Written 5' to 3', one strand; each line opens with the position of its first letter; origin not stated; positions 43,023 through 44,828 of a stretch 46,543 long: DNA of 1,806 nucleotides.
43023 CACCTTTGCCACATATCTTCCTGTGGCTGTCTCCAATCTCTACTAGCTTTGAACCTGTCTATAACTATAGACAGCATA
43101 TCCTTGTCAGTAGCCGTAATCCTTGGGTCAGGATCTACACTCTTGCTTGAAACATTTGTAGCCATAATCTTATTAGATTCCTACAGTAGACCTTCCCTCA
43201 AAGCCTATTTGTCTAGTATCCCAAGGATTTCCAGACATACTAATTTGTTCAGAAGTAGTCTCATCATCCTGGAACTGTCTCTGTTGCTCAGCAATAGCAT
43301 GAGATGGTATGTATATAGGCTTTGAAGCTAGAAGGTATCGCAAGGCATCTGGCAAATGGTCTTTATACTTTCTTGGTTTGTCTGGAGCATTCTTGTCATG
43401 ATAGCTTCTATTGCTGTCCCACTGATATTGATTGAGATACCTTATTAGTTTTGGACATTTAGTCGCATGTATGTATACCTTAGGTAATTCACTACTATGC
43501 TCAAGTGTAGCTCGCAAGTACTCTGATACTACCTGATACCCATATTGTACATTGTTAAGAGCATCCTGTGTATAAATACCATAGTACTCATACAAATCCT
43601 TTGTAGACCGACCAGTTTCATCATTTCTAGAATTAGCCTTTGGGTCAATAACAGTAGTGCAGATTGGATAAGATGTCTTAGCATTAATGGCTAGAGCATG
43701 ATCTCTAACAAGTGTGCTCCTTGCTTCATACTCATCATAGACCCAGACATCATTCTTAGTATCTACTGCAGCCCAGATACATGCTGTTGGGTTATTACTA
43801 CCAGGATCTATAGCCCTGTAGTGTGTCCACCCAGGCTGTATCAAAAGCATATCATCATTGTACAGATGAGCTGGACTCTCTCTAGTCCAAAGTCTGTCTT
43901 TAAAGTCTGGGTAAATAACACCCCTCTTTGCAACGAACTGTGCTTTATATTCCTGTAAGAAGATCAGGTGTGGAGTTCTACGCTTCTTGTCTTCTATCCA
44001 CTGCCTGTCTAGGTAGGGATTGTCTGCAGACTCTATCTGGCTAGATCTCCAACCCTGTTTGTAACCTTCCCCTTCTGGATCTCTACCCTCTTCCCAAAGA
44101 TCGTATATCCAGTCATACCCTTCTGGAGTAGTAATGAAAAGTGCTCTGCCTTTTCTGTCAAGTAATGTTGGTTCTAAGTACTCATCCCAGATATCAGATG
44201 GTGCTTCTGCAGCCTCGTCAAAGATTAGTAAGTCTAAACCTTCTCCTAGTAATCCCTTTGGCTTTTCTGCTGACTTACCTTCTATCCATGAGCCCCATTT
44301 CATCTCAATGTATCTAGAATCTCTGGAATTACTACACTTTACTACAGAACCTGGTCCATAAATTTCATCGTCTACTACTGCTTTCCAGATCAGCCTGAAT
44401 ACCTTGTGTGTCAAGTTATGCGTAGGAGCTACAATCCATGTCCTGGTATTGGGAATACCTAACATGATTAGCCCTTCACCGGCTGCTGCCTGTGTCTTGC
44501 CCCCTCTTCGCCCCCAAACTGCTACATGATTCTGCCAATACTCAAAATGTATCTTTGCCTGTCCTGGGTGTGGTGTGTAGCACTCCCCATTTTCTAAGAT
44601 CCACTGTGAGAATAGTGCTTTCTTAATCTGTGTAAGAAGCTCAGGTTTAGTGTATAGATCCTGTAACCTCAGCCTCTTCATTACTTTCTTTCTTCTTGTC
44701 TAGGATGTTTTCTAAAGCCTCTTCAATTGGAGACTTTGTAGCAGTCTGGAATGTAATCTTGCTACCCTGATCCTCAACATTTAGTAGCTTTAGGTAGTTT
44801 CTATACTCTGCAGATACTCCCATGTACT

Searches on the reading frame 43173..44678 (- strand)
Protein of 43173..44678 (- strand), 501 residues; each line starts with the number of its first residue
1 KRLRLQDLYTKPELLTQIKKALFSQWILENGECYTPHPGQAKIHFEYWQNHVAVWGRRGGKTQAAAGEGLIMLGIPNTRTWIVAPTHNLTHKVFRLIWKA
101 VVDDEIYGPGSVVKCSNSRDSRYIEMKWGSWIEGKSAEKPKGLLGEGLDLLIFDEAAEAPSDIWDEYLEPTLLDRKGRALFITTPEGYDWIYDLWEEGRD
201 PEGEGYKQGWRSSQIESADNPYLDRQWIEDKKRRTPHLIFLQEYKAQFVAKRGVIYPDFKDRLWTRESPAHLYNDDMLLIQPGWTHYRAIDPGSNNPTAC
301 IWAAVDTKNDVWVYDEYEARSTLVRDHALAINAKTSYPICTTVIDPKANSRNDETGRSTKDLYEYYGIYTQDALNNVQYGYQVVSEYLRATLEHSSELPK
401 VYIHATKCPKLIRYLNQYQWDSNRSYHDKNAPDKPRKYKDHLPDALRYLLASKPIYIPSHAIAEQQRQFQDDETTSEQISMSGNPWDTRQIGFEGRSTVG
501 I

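Call 34: search_dna_similar(query=window:43173-44678:-, collection=phages, mode=protein, max_rows=15)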
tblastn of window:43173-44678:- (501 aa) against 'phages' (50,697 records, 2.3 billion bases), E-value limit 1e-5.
Records with a match: 1230; places in all: 1230; records where one place covers at least 80% of the query: 172.
Best place of each record, by identity: <60% 1230.
By first word of the organism name: Vibrio 376; Salmonella 271; Escherichia 135; Klebsiella 89; Mycobacterium 72; Gordonia 46; Microbacterium 40; Arthrobacter 31; Bacteriophage 15; Phage 13; and 46 more.
By host as written in the record: - 368; Mycobacterium smegmatis mc2 155 44; Escherichia coli 43; Salmonella enterica subsp. enterica serovar Enteritidis PT1 39; Vibrio harveyi BAA-1116 36; Klebsiella pneumoniae 27; Microbacterium foliorum NRRL B-24224 26; Gordonia rubripertincta NRRL B-16540 26; and 238 more.
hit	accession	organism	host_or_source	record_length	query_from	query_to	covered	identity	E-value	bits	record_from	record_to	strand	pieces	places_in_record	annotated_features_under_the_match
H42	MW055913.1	Arthrobacter phage Wollypog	Arthrobacter globiformis B-2979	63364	18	483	93%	26.9%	2e-25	117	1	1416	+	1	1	1: terminase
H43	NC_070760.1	Arthrobacter phage Wollypog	Arthrobacter globiformis B-2979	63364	18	483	93%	26.9%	2e-25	117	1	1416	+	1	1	1: terminase large subunit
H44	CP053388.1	Escherichia phage CMS-2020a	Escherichia coli strain SCU-107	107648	37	477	88%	27.2%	1e-18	96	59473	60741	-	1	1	record has no annotation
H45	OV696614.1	Escherichia phage Cyrano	-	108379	37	477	88%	27.1%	2e-18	95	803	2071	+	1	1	Terminase Large subunit | Head-Tail connector protein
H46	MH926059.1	Mycobacterium phage Riparian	Mycobacterium smegmatis mc2155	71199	9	452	89%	26.8%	3e-26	119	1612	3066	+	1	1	5: terminase | 4: hypothetical protein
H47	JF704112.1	Mycobacterium phage Send513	Mycobacterium smegmatis mc2 155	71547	9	452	89%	26.8%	3e-26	119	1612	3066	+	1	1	4: terminase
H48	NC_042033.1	Mycobacterium phage Send513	Mycobacterium smegmatis mc2 155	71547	9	452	89%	26.8%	3e-26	119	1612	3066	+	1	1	4: terminase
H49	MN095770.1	Serratia phage Slocum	Serratia marcescens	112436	53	452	80%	29.7%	9e-25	114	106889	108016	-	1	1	terminase large subunit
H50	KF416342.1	Mycobacterium phage Papyrus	Mycobacterium smegmatis mc2 155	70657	9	452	89%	26.5%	8e-27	120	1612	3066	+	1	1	5: terminase | 4: hypothetical protein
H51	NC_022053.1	Mycobacterium phage Papyrus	Mycobacterium smegmatis mc2 155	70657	9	452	89%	26.5%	8e-27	120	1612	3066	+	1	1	5: terminase | 4: hypothetical protein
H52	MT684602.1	Mycobacterium phage Rope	Mycobacterium smegmatis mc#155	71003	9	452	89%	26.5%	8e-27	120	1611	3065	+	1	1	5: terminase | 4: hypothetical protein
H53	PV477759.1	Mycobacterium phage JIND1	Mycobacterium sp.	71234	9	452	89%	26.5%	8e-27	120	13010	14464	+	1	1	terminase large subunit | hypothetical protein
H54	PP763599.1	Mycobacterium phage MontyDev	Mycobacterium smegmatis mc2155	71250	9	452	89%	26.5%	8e-27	120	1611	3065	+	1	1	5: terminase | 4: hypothetical protein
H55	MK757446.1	Mycobacterium phage Candle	Mycobacterium smegmatis mc#155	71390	9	452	89%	26.5%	8e-27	120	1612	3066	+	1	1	4: terminase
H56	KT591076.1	Mycobacterium phage Weiss13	Mycobacterium smegmatis mc2 155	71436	9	452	89%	26.5%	8e-27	120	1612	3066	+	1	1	terminase | hypothetical protein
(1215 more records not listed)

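Call 35: find_related_loci(query=window:43173-44678:-, collection=viral_contigs, flank=10000)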
Query window:43173-44678:- (501 aa) in viral_contigs; peptide patterns used: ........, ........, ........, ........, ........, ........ (x = any residue, [..] = any of these).
No stretch of DNA in the collection matches any of the patterns.

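Call 93: find_related_loci(query=window:43173-44678:-, collection=metagenome_contigs, flank=10000)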
Query window:43173-44678:- (501 aa) in metagenome_contigs; peptide patterns used: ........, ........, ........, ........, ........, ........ (x = any residue, [..] = any of these).
15 stretches matched a pattern, but none encodes a relative of the query by tblastn (E <= 1e-3).
